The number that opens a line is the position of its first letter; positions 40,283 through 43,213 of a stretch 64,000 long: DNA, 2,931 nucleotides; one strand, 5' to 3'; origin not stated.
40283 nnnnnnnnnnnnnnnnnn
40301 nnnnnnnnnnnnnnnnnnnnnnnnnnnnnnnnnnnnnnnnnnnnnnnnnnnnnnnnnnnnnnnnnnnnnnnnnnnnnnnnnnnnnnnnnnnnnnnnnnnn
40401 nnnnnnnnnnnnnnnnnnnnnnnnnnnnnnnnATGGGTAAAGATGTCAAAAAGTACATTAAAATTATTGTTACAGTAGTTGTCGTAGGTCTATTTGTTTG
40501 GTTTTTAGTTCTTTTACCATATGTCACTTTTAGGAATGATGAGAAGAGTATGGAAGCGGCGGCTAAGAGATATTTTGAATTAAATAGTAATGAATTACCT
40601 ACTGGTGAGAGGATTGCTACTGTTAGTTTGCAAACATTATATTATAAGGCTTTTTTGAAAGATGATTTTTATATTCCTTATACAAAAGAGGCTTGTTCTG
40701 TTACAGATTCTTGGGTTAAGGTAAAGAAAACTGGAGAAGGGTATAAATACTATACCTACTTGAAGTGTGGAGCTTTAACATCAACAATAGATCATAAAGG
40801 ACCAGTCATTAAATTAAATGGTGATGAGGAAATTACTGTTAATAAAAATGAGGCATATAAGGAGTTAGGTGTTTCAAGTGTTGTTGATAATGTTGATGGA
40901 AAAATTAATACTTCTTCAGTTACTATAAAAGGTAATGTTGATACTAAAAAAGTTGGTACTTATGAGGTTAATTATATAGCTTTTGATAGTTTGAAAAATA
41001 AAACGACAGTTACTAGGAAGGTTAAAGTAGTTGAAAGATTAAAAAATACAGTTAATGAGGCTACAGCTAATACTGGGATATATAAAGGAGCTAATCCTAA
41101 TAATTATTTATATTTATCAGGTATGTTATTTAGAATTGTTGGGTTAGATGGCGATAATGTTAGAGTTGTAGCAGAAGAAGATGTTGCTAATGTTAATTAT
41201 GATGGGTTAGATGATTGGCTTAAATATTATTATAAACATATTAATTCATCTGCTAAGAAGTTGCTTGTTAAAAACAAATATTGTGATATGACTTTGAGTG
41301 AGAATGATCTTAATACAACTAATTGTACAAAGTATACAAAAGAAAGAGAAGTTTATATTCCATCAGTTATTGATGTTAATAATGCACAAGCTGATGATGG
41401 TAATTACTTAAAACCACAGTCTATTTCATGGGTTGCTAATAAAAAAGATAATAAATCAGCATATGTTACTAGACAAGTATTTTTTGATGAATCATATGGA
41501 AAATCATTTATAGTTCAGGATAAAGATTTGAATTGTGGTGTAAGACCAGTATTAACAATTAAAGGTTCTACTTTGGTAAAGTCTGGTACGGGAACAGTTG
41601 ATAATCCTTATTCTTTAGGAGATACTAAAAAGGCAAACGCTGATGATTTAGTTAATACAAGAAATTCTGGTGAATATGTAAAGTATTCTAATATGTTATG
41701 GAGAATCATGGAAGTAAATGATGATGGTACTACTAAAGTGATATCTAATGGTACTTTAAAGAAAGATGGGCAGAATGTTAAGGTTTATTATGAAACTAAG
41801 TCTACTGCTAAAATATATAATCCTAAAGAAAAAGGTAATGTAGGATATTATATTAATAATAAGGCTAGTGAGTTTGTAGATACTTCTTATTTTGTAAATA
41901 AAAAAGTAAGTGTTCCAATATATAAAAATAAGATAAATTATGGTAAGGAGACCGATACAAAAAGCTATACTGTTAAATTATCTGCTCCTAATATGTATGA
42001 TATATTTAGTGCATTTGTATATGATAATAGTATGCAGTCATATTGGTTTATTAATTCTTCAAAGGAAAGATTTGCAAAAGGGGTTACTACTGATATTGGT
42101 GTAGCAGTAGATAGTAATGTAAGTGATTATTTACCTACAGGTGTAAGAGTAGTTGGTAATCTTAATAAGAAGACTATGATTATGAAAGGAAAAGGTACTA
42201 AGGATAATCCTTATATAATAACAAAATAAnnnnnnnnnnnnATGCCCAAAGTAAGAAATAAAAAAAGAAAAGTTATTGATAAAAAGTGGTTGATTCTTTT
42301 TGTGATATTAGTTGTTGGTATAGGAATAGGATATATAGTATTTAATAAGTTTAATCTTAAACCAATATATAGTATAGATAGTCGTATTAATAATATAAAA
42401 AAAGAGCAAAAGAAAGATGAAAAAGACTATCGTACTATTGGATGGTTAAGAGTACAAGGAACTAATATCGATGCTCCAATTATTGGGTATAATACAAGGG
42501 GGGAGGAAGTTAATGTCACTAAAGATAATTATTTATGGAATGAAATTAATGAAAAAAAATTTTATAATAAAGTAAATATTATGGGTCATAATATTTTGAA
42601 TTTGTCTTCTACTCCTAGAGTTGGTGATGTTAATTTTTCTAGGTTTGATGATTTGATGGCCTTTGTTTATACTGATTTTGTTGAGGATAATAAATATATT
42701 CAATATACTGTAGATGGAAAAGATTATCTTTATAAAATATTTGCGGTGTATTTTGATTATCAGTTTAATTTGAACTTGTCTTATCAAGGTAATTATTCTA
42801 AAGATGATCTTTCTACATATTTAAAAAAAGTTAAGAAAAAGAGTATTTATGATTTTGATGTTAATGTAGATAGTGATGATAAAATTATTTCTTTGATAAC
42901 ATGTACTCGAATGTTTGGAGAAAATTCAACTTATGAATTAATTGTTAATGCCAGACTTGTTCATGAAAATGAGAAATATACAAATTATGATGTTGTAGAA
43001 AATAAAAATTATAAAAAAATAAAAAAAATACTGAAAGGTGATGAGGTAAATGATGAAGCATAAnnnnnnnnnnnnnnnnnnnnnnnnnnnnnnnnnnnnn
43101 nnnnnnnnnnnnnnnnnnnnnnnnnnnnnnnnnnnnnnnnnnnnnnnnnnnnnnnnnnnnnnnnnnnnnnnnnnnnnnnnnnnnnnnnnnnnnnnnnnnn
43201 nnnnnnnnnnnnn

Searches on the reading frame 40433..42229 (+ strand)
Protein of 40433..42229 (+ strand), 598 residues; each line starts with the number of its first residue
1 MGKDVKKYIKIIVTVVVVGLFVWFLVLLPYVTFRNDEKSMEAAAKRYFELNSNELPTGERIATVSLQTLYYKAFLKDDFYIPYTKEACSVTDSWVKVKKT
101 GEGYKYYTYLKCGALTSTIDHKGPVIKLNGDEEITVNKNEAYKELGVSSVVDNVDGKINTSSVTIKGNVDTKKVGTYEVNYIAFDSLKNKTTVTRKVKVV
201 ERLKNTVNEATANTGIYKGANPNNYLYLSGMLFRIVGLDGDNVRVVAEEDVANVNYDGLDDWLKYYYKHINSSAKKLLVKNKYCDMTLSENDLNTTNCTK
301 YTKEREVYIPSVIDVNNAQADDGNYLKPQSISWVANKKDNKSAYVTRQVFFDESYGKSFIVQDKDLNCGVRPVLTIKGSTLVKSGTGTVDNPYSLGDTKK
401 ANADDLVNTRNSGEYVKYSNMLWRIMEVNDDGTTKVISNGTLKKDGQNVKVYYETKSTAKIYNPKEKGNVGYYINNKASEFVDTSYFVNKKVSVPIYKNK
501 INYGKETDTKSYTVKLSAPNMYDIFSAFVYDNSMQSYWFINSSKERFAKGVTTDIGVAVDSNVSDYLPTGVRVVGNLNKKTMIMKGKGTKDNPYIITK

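Call 7: search_protein_families(library=pfam, proteins=[window:40433-42229:+], max_evalue=0.001)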
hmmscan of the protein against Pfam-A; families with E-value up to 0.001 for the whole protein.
window:40433-42229:+ (598 aa): 1 family
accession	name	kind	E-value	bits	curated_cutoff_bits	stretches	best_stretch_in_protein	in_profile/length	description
PF16403.11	Bact_surface_Ig-like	-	3.9e-17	62.5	27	1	126-199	1-71/71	Bacterial surface protein, Ig-like domain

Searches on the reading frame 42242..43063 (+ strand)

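Call 7: search_protein_families(library=pfam, proteins=[window:42242-43063:+], max_evalue=0.001)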
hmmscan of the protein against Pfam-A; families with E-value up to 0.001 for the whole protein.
window:42242-43063:+ (273 aa): 1 family
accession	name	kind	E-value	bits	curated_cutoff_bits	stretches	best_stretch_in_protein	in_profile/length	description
PF04203.18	Sortase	-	8.7e-08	32.4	26.6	1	69-240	1-125/125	Sortase domain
